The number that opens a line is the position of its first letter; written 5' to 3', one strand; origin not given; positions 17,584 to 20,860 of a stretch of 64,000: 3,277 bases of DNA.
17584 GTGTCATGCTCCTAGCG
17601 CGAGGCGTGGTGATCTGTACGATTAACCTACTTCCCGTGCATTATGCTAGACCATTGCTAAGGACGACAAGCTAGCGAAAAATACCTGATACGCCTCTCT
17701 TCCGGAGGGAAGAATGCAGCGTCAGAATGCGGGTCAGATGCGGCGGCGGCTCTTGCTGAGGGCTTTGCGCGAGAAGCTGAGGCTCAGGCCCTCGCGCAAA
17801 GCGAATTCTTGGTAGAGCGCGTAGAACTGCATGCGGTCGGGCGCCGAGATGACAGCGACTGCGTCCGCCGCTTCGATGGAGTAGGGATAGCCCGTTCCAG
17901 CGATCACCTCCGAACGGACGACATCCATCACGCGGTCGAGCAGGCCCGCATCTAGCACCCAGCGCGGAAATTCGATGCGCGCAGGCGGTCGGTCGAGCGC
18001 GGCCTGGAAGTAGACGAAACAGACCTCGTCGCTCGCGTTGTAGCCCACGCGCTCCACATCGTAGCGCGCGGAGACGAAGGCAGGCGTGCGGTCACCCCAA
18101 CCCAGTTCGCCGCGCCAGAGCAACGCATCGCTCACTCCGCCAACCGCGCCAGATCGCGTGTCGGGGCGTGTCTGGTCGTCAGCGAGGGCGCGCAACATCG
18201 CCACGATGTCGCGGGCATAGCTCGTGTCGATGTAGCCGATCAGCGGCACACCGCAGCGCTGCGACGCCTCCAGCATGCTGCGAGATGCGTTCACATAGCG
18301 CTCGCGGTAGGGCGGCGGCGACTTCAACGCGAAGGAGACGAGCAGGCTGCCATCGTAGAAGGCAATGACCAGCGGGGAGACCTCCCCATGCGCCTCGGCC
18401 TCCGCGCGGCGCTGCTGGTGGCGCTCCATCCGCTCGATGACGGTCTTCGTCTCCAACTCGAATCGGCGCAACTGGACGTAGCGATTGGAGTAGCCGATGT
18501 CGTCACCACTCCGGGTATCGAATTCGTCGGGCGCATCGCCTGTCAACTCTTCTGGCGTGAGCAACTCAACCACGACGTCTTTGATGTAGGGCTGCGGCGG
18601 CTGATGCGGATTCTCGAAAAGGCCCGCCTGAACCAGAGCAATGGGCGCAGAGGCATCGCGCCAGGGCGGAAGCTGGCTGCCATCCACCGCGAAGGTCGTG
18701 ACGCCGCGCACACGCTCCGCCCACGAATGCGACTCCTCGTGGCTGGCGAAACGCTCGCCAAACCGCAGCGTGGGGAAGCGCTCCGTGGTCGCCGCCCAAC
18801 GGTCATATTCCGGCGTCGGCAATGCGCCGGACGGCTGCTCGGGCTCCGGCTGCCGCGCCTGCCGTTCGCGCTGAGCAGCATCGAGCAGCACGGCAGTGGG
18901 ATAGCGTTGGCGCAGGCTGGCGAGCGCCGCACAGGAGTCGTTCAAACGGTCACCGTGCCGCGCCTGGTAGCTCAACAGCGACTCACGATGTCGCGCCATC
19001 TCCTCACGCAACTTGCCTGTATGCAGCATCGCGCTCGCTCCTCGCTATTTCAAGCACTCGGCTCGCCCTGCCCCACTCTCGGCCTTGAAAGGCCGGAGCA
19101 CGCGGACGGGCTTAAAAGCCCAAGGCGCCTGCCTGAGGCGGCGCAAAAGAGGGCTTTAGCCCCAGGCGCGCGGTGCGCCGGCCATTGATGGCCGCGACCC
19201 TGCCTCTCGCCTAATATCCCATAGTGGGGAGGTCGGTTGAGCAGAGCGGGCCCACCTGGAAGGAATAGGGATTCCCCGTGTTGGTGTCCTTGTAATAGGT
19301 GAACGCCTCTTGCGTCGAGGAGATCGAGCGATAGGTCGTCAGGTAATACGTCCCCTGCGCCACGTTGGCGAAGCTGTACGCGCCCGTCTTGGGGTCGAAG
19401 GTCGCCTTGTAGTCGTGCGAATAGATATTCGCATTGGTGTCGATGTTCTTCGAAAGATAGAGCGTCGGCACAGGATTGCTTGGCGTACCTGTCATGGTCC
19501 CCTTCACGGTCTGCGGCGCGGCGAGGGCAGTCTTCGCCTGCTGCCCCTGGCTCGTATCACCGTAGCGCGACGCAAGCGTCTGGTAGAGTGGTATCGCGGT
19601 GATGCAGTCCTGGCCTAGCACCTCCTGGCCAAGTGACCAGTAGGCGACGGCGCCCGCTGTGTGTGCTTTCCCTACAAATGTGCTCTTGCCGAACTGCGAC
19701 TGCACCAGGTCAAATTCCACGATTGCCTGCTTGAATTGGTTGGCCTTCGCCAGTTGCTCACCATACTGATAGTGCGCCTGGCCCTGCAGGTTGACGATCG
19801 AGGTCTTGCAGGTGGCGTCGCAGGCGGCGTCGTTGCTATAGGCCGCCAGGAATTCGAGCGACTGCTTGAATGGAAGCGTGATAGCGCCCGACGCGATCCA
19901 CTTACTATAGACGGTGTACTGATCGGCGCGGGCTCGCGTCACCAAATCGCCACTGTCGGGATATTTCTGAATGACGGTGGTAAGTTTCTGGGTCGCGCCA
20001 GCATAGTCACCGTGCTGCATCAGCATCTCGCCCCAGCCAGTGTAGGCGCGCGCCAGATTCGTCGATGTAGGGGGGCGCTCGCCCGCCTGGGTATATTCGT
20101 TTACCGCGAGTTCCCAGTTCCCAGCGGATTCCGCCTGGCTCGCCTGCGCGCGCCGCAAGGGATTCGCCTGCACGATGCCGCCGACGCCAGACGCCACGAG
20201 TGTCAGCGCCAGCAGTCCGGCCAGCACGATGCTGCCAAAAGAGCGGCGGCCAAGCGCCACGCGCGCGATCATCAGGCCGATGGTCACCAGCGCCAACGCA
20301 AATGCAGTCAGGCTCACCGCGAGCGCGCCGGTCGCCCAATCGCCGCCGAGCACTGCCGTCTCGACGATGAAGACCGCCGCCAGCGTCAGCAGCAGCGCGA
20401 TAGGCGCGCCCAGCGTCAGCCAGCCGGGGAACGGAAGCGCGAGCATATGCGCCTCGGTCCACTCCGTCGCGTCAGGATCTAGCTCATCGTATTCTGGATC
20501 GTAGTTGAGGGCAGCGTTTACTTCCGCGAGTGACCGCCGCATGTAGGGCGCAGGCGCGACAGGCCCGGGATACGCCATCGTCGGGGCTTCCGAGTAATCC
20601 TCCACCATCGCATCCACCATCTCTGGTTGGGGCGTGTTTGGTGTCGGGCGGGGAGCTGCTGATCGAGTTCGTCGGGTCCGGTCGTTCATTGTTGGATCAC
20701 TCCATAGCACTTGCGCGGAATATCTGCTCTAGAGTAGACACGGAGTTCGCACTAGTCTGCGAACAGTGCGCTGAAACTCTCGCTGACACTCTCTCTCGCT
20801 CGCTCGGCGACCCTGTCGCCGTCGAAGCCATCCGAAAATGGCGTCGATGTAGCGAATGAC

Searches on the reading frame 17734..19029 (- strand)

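Call 68: search_protein_families(library=pfam, proteins=[window:17734-19029:-], max_evalue=0.001)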
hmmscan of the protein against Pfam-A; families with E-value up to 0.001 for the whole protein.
window:17734-19029:- (431 aa): 1 family
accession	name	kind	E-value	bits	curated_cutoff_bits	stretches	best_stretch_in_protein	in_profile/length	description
PF09376.16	NurA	-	5.4e-32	111.7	21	1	111-394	2-254/254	NurA domain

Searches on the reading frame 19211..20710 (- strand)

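Call 68: search_protein_families(library=pfam, proteins=[window:19211-20710:-], max_evalue=0.001)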
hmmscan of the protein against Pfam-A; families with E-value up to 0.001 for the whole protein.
window:19211-20710:- (499 aa): 3 families
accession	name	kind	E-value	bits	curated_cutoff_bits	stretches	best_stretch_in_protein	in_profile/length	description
PF13174.12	TPR_6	-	8e-06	26.6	26.3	0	226-253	6-33/33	Tetratricopeptide repeat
PF07719.23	TPR_2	-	2.2e-05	24.7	27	0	220-252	1-33/34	Tetratricopeptide repeat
PF13428.12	TPR_14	-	5.4e-05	23.9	23.5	0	221-257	2-38/44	Tetratricopeptide repeat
